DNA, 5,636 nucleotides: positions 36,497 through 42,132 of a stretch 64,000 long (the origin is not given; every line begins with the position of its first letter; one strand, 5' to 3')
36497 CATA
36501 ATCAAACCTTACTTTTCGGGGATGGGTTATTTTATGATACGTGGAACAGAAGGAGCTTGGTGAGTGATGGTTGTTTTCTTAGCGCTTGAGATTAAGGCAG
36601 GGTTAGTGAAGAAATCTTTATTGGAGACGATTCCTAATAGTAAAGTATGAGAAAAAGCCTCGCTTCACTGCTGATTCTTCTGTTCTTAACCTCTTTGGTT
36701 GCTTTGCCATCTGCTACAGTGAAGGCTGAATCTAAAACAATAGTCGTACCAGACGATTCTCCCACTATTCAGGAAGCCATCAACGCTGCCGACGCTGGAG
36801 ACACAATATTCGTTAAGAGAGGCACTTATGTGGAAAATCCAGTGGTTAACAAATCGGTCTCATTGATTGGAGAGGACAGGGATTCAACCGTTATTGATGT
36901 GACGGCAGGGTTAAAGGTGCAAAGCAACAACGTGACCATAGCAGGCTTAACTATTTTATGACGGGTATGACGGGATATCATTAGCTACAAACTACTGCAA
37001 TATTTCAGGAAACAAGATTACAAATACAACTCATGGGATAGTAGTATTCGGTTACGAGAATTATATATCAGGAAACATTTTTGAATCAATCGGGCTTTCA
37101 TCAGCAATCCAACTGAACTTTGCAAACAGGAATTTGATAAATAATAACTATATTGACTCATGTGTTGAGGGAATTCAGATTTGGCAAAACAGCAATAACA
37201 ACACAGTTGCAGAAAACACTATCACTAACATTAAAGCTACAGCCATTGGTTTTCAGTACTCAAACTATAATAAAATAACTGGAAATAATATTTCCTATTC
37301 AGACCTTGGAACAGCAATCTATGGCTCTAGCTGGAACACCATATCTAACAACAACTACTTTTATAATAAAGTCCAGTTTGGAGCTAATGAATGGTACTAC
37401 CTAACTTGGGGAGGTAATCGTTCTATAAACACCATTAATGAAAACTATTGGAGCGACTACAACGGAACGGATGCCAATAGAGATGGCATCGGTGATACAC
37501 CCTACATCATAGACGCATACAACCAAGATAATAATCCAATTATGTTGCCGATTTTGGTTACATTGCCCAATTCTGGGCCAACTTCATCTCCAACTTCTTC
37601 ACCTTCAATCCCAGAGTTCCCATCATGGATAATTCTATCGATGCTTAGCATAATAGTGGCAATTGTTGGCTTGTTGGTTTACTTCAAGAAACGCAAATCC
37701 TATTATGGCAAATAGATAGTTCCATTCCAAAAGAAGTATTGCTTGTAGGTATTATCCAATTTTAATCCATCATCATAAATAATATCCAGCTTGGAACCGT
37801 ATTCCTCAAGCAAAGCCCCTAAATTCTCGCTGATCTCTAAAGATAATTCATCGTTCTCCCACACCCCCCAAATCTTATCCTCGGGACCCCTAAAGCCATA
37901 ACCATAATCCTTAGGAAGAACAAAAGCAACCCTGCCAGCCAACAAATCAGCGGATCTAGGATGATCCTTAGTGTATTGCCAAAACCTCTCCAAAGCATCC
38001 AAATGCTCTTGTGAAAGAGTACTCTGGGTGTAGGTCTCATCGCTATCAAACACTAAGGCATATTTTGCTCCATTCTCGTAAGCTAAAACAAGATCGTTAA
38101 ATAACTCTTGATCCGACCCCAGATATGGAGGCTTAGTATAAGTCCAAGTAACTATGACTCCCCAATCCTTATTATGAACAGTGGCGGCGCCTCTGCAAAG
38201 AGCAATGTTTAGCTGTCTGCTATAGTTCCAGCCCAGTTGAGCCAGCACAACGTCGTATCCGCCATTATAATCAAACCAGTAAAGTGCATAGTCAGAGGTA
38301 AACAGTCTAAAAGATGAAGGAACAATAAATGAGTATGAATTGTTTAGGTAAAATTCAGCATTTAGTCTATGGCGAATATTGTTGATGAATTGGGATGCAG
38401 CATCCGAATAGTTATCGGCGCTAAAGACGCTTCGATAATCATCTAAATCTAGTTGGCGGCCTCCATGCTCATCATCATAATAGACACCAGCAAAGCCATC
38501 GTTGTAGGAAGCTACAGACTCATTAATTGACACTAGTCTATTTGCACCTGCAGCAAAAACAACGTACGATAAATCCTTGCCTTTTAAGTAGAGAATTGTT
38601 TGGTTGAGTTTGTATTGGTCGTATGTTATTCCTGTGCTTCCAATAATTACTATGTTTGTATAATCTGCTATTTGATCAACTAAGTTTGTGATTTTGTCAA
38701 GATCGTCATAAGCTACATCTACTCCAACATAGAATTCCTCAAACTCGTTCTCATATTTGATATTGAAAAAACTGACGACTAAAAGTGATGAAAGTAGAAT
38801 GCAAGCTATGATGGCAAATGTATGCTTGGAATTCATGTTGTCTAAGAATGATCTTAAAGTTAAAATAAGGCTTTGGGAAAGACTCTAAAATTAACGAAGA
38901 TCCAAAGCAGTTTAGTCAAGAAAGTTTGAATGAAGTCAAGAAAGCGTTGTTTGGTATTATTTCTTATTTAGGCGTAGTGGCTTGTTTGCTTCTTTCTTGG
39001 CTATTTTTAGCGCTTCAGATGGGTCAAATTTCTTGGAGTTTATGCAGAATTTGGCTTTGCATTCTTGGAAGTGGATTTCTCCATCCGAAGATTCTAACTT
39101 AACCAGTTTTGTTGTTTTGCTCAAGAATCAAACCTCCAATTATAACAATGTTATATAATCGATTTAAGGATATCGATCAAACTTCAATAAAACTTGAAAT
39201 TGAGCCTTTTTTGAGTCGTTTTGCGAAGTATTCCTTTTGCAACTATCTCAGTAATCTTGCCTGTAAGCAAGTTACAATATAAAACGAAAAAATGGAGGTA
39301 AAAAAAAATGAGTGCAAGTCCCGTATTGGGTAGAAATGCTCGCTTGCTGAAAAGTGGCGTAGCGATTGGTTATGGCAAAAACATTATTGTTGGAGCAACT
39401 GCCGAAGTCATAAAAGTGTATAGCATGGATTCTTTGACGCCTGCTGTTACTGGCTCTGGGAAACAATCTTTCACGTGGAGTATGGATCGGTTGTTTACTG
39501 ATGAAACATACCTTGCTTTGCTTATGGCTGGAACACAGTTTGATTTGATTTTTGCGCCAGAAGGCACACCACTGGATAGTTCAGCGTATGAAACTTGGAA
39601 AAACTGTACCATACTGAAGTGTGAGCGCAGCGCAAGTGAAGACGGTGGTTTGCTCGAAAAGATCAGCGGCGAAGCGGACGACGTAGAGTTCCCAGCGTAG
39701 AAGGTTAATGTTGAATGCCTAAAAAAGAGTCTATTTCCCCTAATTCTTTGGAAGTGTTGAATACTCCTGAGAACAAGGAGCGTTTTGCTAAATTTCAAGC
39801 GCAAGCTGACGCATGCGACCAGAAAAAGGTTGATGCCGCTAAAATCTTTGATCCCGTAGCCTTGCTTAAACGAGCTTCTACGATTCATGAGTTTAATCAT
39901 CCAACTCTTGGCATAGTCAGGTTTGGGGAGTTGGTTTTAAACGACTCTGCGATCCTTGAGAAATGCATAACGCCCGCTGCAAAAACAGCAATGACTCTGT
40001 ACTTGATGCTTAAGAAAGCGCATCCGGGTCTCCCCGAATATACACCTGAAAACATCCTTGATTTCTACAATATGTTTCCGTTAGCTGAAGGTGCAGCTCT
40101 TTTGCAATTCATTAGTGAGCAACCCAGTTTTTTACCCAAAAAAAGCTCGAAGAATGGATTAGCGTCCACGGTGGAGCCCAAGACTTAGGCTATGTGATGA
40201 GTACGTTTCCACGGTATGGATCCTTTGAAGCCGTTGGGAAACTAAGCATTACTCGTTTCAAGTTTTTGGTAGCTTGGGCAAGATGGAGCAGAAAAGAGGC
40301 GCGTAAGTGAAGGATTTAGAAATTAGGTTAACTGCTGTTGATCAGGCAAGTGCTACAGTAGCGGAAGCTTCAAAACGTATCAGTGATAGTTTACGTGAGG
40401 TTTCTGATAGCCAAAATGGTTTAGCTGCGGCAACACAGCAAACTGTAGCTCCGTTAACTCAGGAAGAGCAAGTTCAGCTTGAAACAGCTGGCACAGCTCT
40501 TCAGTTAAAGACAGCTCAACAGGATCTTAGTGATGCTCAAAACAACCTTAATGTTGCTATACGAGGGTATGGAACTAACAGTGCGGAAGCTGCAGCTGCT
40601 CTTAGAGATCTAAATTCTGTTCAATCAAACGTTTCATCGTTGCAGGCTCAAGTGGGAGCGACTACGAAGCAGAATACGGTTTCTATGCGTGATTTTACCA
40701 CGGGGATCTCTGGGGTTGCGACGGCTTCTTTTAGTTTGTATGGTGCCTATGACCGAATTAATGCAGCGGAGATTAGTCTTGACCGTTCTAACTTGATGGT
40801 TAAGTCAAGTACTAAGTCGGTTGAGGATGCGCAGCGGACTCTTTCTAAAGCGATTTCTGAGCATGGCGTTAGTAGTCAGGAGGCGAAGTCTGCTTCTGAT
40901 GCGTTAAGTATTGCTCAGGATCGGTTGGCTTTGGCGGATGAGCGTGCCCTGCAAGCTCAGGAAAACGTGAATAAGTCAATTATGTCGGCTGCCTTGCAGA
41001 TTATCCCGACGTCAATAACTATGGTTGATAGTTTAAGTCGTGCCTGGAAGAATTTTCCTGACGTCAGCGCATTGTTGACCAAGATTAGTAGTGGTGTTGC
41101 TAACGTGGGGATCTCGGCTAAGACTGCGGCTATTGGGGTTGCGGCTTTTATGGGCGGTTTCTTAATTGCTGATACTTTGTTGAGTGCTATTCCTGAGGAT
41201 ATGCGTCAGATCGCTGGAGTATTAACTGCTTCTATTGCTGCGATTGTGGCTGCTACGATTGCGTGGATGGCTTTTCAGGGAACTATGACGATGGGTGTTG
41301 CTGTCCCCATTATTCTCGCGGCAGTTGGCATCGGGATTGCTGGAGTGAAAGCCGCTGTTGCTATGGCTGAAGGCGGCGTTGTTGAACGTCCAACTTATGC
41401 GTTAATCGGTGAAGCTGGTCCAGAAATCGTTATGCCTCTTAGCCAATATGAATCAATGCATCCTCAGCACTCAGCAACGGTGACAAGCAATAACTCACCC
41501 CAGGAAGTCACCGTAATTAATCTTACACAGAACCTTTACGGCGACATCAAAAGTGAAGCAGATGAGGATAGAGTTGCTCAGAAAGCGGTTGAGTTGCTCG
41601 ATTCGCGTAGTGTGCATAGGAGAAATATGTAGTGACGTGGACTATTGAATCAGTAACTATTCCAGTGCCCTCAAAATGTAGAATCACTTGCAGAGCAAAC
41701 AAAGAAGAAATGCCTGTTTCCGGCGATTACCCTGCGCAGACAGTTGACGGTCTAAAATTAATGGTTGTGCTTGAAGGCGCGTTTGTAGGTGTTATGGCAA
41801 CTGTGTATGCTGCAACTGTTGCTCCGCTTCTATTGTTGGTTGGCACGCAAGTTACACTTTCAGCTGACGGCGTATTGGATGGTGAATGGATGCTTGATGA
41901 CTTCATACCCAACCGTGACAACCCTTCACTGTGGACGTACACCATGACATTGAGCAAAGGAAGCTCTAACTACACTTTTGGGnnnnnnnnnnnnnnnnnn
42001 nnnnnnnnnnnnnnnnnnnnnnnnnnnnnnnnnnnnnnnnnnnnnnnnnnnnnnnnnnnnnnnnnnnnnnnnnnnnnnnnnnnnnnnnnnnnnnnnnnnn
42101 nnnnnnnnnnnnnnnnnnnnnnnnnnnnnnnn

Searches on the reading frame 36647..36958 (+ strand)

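Call 8: search_protein_families(library=pfam, proteins=[window:36647-36958:+], max_evalue=0.1)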
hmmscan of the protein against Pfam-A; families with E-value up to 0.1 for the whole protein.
window:36647-36958:+ (104 aa): 2 families
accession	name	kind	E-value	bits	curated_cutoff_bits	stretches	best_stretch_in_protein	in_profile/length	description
PF12708.12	Pect-lyase_RHGA_epim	-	9.4e-05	22.7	27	1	35-92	15-75/213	Rhamnogalacturonase A/epimerase, pectate lyase-like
PF01095.25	Pectinesterase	-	0.0026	17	27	1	38-94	12-73/298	Pectinesterase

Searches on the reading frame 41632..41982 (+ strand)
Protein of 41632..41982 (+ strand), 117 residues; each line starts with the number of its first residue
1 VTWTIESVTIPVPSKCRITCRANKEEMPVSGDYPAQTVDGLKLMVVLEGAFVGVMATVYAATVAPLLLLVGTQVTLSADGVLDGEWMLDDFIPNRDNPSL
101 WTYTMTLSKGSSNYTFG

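Call 5: search_protein_families(library=pfam, proteins=[window:41632-41982:+], max_evalue=1)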
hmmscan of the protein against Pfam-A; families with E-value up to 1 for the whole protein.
window:41632-41982:+ (117 aa): 0 families

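Call 6: search_protein_families(library=phrogs, proteins=[window:41632-41982:+], max_evalue=1)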
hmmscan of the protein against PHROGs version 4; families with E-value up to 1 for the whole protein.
window:41632-41982:+ (117 aa): 1 family
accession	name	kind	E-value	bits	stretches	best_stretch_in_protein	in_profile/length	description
phrog_33062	-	unknown function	0.18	13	1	68-91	7-30/54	-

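Call 60: search_solved_structures(query=window:41632-41982:+, max_evalue=10)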
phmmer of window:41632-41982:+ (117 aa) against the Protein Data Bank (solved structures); distinct sequences matched with E-value up to 10: 1.
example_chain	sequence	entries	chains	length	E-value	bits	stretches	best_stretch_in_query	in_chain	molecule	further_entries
4bmv_A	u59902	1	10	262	1.3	12.9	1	7-77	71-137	SHORT-CHAIN DEHYDROGENASE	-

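Call 61: search_protein_families(library=ncbifam, proteins=[window:41632-41982:+], max_evalue=1)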
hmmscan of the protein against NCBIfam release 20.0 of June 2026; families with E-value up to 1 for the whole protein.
window:41632-41982:+ (117 aa): 0 families

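Call 82: search_solved_structures(query=A4, max_evalue=10)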
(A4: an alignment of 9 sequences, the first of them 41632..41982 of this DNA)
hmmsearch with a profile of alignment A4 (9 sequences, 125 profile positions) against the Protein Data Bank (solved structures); distinct sequences matched with E-value up to 10: 1.
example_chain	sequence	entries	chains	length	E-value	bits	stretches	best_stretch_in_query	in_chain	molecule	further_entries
28nt_D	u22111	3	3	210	1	12.6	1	4-46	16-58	Large ribosomal subunit protein uL3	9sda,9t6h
